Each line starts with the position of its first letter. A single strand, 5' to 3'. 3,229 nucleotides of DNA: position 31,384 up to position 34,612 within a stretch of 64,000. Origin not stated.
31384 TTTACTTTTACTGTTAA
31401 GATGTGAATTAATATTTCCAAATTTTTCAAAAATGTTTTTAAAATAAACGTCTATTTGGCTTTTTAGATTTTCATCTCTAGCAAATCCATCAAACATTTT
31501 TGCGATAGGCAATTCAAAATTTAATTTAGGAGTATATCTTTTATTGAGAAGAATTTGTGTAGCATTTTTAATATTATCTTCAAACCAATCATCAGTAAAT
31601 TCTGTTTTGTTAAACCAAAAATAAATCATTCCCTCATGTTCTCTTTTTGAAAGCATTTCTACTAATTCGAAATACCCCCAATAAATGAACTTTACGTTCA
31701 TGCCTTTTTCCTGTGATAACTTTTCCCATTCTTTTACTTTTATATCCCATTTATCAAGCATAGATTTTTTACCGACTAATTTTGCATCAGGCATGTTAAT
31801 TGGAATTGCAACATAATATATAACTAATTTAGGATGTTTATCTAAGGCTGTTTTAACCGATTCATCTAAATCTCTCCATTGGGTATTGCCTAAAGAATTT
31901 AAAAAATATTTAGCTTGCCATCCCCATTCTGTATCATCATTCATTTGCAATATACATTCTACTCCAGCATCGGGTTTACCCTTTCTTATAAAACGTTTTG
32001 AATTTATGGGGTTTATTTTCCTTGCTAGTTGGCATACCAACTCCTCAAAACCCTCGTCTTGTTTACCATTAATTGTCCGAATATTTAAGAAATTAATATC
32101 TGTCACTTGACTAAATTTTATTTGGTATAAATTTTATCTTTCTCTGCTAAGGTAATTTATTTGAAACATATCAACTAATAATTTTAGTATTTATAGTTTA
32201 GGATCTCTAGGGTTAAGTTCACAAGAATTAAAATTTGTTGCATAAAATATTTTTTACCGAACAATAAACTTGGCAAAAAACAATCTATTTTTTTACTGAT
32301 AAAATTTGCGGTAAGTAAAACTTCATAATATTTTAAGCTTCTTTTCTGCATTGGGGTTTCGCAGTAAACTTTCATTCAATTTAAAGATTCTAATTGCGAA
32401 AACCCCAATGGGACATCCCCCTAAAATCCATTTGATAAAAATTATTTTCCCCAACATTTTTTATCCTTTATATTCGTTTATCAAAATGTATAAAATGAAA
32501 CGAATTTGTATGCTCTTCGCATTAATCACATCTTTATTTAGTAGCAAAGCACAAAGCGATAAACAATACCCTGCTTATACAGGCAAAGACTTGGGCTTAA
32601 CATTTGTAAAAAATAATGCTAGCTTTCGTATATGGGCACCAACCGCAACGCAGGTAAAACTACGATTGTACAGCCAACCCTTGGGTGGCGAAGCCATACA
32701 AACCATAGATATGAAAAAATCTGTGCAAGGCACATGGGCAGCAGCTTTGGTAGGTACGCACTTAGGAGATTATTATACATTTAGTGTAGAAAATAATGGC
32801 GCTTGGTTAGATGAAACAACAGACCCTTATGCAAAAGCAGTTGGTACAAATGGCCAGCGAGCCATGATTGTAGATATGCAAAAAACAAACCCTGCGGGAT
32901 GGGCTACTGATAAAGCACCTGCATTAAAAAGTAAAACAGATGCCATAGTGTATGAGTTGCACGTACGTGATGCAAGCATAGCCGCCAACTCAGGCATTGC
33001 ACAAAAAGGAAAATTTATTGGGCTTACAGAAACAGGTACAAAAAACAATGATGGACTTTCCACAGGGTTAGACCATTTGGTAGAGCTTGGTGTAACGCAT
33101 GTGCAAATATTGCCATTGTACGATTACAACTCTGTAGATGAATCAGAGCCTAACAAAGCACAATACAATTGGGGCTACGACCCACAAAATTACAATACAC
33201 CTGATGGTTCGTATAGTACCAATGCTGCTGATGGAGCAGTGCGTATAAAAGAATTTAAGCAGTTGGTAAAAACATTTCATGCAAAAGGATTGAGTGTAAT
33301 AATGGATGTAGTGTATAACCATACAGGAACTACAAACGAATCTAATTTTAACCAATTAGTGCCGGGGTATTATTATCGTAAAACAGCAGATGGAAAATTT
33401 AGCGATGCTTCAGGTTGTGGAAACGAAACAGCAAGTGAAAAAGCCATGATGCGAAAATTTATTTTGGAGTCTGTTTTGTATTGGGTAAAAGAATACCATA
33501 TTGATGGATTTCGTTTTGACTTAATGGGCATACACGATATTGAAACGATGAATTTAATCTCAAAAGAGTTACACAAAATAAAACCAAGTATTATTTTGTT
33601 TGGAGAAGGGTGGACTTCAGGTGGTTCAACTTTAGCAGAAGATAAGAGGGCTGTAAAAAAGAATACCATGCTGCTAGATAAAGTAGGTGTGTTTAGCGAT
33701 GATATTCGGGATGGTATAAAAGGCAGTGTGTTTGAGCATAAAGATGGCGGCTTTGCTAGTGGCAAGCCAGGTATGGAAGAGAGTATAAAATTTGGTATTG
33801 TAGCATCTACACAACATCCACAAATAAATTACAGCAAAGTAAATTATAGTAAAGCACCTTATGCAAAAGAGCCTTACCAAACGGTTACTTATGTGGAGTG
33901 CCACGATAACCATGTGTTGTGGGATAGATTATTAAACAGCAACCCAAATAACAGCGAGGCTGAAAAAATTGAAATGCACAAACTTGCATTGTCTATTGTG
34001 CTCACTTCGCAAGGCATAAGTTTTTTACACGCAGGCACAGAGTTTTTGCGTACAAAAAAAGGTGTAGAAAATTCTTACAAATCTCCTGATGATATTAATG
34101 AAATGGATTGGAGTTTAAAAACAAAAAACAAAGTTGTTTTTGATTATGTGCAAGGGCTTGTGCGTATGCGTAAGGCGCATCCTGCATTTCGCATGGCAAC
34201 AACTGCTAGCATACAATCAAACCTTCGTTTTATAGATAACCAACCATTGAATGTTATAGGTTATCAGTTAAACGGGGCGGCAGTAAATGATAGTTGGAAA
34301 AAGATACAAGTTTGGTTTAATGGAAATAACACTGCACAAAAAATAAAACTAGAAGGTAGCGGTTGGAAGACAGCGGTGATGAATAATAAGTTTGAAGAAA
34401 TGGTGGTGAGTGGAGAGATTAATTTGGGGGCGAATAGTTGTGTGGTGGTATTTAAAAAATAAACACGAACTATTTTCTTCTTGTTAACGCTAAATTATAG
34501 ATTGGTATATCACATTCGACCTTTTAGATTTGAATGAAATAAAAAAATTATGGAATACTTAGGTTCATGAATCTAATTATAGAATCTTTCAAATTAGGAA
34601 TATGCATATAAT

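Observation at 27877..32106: Giant Mrr-like nuclease + NACHT/STAND NTPase gene with an uncharacterised aromatic-rich C-terminal module: candidate undescribed defence system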

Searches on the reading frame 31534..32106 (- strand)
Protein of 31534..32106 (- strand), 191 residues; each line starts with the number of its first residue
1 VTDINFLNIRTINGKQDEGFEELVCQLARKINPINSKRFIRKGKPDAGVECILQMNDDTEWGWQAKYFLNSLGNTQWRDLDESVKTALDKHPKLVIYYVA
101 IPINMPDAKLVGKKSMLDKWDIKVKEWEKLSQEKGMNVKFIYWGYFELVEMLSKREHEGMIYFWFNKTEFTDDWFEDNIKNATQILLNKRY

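Call 10: search_protein_families(library=pfam, proteins=[window:31534-32106:-], max_evalue=10)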
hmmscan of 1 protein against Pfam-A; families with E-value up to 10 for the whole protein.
seq(191 aa): 0 families

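Call 11: search_solved_structures(query=window:31534-32106:-, max_evalue=10, show_alignments=3)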
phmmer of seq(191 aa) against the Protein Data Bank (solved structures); distinct sequences matched with E-value up to 10: 16.
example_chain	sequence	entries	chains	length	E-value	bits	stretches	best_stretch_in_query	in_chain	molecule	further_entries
1svx_A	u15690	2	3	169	0.2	14.6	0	142-171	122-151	Ankyrin Repeat Protein off7 | Designed AR protein off7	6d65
5leb_A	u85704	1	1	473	0.25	14.3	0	142-170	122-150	DDD_D12_06_D12_06_D12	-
5fin_A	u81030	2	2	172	0.33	13.9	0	142-171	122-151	NI3C DARPIN MUTANT5 HG-SITE N1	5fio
7qnl_AAA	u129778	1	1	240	0.69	12.8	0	142-170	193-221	DARPIN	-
6d66_B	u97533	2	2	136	0.8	12.6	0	141-154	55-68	Designed AR protein mbp3_16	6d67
28qm_B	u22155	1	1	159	0.92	12.4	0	142-167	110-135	DARPin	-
28qn_A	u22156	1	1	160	0.94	12.4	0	142-167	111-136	DARPin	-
5aq9_A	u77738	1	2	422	0.99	12.3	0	142-180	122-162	OFF7_DB08V4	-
9o9s_B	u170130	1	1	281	1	12.3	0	142-171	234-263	Mitochondrial pyruvate carrier 2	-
9o9t_B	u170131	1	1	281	1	12.3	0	142-171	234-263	Mitochondrial pyruvate carrier 2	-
5cbo_A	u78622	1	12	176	1.1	12.2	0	141-154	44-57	mbp3-16,Immunoglobulin G-binding protein A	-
4zhb_A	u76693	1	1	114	1.1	12.2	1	82-125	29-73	Ankyrin repeat-containing protein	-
5lel_A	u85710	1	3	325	1.1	12.1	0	142-170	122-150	DD_Off7_10_3G124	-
5cbn_A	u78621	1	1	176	1.1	12.1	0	141-154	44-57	mbp3-16,Immunoglobulin G-binding protein A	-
5h76_A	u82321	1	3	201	1.2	12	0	142-170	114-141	DARPin,Immunoglobulin G-binding protein A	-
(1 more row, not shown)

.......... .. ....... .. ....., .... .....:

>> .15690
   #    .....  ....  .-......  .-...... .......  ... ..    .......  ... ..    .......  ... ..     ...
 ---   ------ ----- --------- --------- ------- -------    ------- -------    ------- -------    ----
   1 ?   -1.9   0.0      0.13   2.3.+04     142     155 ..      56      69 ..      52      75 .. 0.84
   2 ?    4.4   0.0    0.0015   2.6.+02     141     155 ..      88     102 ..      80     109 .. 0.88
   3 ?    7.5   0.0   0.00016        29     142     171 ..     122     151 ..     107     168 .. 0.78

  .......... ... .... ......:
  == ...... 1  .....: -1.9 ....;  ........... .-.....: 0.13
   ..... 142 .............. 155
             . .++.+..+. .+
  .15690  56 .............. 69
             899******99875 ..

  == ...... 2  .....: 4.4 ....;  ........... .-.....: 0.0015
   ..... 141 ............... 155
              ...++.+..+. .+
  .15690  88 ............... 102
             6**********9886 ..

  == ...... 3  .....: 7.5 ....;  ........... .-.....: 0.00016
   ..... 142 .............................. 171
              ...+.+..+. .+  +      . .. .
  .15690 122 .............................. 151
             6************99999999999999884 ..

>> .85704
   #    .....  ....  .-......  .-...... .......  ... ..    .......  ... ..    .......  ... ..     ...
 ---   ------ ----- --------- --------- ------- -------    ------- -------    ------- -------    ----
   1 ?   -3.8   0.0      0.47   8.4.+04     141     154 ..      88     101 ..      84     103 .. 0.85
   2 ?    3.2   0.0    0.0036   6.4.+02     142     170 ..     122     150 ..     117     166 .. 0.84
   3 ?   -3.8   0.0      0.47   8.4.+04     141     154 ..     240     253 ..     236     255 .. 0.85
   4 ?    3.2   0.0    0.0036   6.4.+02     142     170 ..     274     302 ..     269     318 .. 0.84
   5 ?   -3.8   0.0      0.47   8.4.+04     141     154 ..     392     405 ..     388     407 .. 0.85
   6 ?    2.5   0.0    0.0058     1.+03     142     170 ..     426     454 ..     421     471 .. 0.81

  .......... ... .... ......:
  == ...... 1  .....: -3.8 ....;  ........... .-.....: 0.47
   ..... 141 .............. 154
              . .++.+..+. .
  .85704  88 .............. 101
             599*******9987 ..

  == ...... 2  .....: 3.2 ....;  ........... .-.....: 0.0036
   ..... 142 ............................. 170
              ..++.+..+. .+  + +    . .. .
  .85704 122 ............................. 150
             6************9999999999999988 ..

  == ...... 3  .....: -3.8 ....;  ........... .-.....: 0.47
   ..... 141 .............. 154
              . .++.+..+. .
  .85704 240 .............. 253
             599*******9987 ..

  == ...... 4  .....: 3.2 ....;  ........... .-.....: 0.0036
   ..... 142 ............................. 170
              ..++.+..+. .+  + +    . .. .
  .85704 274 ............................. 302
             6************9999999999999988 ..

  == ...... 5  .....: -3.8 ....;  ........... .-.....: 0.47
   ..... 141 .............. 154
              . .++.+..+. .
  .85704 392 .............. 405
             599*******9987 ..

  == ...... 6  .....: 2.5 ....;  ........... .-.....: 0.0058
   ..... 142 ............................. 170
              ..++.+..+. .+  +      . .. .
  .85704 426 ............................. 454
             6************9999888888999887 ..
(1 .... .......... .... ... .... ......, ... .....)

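Call 29: search_solved_structures(query=A1, max_evalue=10, show_alignments=3)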
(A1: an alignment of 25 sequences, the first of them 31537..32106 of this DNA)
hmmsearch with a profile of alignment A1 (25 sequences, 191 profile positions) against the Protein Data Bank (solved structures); distinct sequences matched with E-value up to 10: 7.
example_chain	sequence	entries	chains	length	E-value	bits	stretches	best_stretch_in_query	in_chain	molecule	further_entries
8dgf_A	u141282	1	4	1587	0.07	15.8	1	2-96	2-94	ATP-binding protein Avs4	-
5nqs_A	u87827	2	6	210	0.2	14.3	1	49-84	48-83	Protein TOPLESS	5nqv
5jhp_A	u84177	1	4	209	0.22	14.2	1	49-84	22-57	Protein TPR1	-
4zhe_A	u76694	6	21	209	0.22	14.2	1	49-84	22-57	ASPR2 protein | Protein TPR1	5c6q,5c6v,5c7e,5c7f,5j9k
5jgc_A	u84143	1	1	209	0.33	13.6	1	49-84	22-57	Protein TPR1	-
5ja5_A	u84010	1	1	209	0.35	13.6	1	49-84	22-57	Protein TPR1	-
22qs_D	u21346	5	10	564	0.93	12.2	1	85-174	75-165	Acetylcholine receptor subunit alpha-type deg-3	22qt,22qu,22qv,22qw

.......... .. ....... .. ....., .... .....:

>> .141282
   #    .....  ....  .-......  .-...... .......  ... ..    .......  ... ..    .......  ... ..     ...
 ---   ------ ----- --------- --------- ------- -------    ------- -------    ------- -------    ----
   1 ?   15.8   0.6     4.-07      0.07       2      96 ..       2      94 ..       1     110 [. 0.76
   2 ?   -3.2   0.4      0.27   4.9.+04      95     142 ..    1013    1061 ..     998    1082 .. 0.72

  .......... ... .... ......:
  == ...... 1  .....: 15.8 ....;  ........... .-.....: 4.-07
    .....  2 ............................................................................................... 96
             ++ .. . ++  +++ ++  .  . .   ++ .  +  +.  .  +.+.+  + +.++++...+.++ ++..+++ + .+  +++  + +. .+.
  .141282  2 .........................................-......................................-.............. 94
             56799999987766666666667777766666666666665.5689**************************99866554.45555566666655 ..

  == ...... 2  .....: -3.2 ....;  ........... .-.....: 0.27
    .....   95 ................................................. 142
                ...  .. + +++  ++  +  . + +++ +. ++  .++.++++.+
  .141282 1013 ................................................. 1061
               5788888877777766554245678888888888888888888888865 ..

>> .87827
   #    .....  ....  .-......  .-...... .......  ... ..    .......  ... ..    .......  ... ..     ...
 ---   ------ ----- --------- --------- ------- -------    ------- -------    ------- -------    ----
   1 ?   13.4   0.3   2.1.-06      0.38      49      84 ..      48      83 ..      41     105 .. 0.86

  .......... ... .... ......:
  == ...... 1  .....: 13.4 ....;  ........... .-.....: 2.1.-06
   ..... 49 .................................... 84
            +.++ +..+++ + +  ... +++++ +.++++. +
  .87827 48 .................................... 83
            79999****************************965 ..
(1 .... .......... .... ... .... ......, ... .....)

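Call 33: predict_structure(alignment_id=A1)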
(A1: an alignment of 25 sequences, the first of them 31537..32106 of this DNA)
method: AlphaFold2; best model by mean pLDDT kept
length: 190 residues; sequences in the alignment: 25
mean_pLDDT: 87.8   pTM: 0.79
mean pLDDT of the five models: 87.8, 87.1, 86.4, 86.4, 85.6
residues with pLDDT >= 90: 111; 70-90: 63; 50-70: 16; < 50: 0
segments of 3 or more residues with pLDDT < 50: none
pLDDT, mean of each block of 10 residues (from residue 1): 84 92 94 86 84 95 94 92 96 97 76 82 96 97 93 88 74 73 73
secondary structure, 60 per line:
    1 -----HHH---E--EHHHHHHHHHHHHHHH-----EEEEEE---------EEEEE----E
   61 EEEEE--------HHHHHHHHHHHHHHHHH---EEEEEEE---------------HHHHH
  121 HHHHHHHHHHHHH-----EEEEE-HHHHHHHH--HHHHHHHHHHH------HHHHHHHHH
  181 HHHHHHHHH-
elements in order: H16-30 E36-41 E51-55 E60-65 H74-90 E94-100 H116-133 E139-143 H145-152 H155-165 H172-189

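Call 36: fold_search(model_id=the predicted structure, library=pdb)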
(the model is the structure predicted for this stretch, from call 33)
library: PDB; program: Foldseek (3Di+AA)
matches with E <= 10: 984; with E <= 0.001: 2
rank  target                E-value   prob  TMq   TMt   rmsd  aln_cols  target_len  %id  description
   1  8dgf_B                2.6e-05  1.00  0.62  0.09   5.8       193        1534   18  Avs4 bound to phage PhiV-1 portal (released 2022-08-03)
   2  8dgf_A                7.2e-05  1.00  0.56  0.08   7.5       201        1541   16  Avs4 bound to phage PhiV-1 portal (released 2022-08-03)
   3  4dap                  1.5e-03  0.99  0.32  0.28   6.1       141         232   12  The structure of Escherichia coli SfsA (released 2013-08-14)
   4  6xl1_A                5.9e-03  0.96  0.34  0.20   6.7       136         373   17  crystal structure of cA4-activated Card1(D294N) (released 2020-12-30)
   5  9iab_A                5.9e-03  0.54  0.21  0.17  13.2       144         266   10  Structure of the Argonaute-associated Cas4 family protein 1 (ACE1) from Chroococcidiopsis thermalis (CtACE1) (released 2025-04-23)
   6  9iab_B                9.3e-03  0.44  0.21  0.17  13.2       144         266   10  Structure of the Argonaute-associated Cas4 family protein 1 (ACE1) from Chroococcidiopsis thermalis (CtACE1) (released 2025-04-23)
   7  9hr5_A                1.2e-02  0.93  0.37  0.21   7.0       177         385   11  Salmonella enterica Lamassu LmuA nuclease tetramer bound to DNA duplex (released 2025-10-01)
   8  2vld_B                1.2e-02  0.92  0.32  0.28   7.2       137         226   12  crystal structure of a repair endonuclease from Pyrococcus abyssi (released 2009-05-19)
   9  1wtd_A                1.7e-02  0.85  0.39  0.30  12.6       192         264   11  Crystal structure of type II restrcition endonuclease, EcoO109I DNA-free form (released 2004-12-14)
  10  1kcf_A                1.8e-02  0.23  0.21  0.18  15.0       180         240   12  Crystal Structure of the Yeast Mitochondrial Holliday Junction Resolvase, Ydc2 (released 2001-11-28)
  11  9iac_A                2.0e-02  0.18  0.17  0.14  14.4       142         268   14  Structure of the Argonaute-associated Cas4 family protein 1 (ACE1) from Microcystis aeruginosa (MaACE1) (released 2025-04-23)
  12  2vld_A                2.2e-02  0.85  0.31  0.27   7.1       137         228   12  crystal structure of a repair endonuclease from Pyrococcus abyssi (released 2009-05-19)
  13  5gke_A                2.3e-02  0.84  0.33  0.28   8.3       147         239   14  Structure of EndoMS-dsDNA1 complex (released 2016-11-02)
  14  2p14                  2.3e-02  0.69  0.34  0.35  14.0       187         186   13  Crystal structure of small subunit (R.BspD6I2) of the heterodimeric restriction endonuclease R.BspD6I (released 2008-03-11)
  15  6wxw_A                2.6e-02  0.85  0.34  0.20   6.1       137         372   15  crystal structure of apo Card1 (released 2020-12-30)
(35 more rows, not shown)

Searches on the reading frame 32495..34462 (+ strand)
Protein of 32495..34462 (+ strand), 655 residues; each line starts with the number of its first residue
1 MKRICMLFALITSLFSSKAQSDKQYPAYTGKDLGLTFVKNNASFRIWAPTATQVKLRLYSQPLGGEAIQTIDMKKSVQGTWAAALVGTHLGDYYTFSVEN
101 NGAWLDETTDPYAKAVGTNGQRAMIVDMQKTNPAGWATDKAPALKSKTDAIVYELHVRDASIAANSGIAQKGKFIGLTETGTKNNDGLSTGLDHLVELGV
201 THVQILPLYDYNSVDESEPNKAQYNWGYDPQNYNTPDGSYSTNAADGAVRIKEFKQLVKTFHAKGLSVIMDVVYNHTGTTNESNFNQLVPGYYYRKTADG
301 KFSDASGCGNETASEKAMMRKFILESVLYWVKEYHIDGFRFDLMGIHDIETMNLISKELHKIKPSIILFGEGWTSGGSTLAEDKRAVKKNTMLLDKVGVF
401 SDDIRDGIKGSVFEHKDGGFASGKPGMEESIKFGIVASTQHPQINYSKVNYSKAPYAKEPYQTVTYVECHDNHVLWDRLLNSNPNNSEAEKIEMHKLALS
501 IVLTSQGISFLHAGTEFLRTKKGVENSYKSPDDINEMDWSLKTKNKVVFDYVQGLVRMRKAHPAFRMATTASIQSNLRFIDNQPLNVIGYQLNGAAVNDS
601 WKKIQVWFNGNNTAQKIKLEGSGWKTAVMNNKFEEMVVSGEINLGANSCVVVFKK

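Call 39: find_related_loci(query=window:32495-34462:+, collection=genome_contigs, flank=10000)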
Query window:32495-34462:+ (655 aa) in genome_contigs; peptide patterns used: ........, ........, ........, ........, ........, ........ (x = any residue, [..] = any of these).
359 stretches matched a pattern; 330 encode a relative of the query (tblastn E <= 1e-3); the best 80 are kept; 80 distinct loci.
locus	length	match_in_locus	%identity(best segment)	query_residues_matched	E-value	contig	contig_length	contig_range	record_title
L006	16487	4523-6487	91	1-655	0e+0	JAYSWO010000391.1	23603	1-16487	MAG: Ferruginibacter sp. isolate GFS_12961 GFS_12961_390, whole genome shotgun sequence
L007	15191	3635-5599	90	1-655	0e+0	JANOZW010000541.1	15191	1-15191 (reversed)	MAG: Ferruginibacter sp. isolate VAR_79_metabat_38 VAR_79_k141_3678258, whole genome shotgun sequence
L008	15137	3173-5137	87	1-655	0e+0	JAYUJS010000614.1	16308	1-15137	MAG: Ferruginibacter sp. isolate GFS_9081 GFS_9081_613, whole genome shotgun sequence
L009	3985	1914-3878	87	1-655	0e+0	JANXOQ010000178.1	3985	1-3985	MAG: Ferruginibacter sp. isolate GL140_1_concoct_288 GL140_1_k141_682039, whole genome shotgun sequence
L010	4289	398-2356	86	1-653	0e+0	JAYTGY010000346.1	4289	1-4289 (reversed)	MAG: Ferruginibacter sp. isolate GFS_2417 GFS_2417_345, whole genome shotgun sequence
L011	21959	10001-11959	76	1-653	0e+0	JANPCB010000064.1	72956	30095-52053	MAG: Ferruginibacter sp. isolate VAR_78_metabat_587 VAR_78_k141_3713811, whole genome shotgun sequence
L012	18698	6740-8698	76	1-653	0e+0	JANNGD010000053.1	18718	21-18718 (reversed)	MAG: Ferruginibacter sp. isolate OTE_75_metabat_226 OTE_75_k141_1517383, whole genome shotgun sequence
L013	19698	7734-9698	91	1-655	0e+0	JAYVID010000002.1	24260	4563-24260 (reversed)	MAG: Ferruginibacter sp. isolate GL50_Down_metabinner_5 GL50_Down_metabinner_5_1, whole genome shotgun sequence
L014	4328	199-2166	67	1-655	0e+0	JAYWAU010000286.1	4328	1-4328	MAG: Ferruginibacter sp. isolate GL93_DN_metabat_44_sub GL93_DN_metabat_44_sub_285, whole genome shotgun sequence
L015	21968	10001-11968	67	1-655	0e+0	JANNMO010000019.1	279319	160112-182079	MAG: Ferruginibacter sp. isolate SOY_35_metabat.37 SOY_35_k141_1669453, whole genome shotgun sequence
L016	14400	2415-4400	67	1-654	0e+0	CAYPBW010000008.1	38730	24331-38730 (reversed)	MAG TPA_asm: uncultured Chitinophaga sp. isolate SRP173033_co2_51 genome assembly, contig: NODE_322_length_38730_cov_13.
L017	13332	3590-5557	67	1-655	0e+0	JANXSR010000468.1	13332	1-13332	MAG: Ferruginibacter sp. isolate 337R_metabat_51 337R_k141_209347, whole genome shotgun sequence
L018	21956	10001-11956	66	1-654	0e+0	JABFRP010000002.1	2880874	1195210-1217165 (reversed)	MAG: Ferruginibacter sp. isolate P-RSF-NP-03 c_000000000003, whole genome shotgun sequence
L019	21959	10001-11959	67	3-654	0e+0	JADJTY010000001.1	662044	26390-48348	MAG: Chitinophagaceae bacterium isolate Hirt_18-Q3-R61-65_BATAC.207 tig00001690-10-6620000, whole genome shotgun sequenc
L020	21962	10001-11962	66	6-654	0e+0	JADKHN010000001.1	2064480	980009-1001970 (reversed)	MAG: Chitinophagaceae bacterium isolate Skiv_18-Q3-R9-52_BAT3C.489 tig00000300-10-20674740, whole genome shotgun sequenc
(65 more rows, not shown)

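Call 50: search_protein_families(library=pfam, proteins=[window:32495-34462:+], max_evalue=0.01)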
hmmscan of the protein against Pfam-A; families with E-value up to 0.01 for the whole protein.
window:32495-34462:+ (655 aa): 4 families
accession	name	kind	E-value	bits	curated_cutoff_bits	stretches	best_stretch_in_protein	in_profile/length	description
PF00128.31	Alpha-amylase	-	9.6e-18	65.1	22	2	186-282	19-97/446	Alpha amylase, catalytic domain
PF21653.3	pulA_all-beta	-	5e-15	55.3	26.7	1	573-631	1-59/60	Pullulanase, all-beta domain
PF02922.24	CBM_48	-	1.9e-09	38.1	22.4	1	33-113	2-83/83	Carbohydrate-binding module 48 (Isoamylase N-terminal domain)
PF11852.14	Pullul_strch_C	-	4.6e-07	29.9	29.7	1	550-621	44-120/165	Alpha-1,6-glucosidases, pullulanase-type, C-terminal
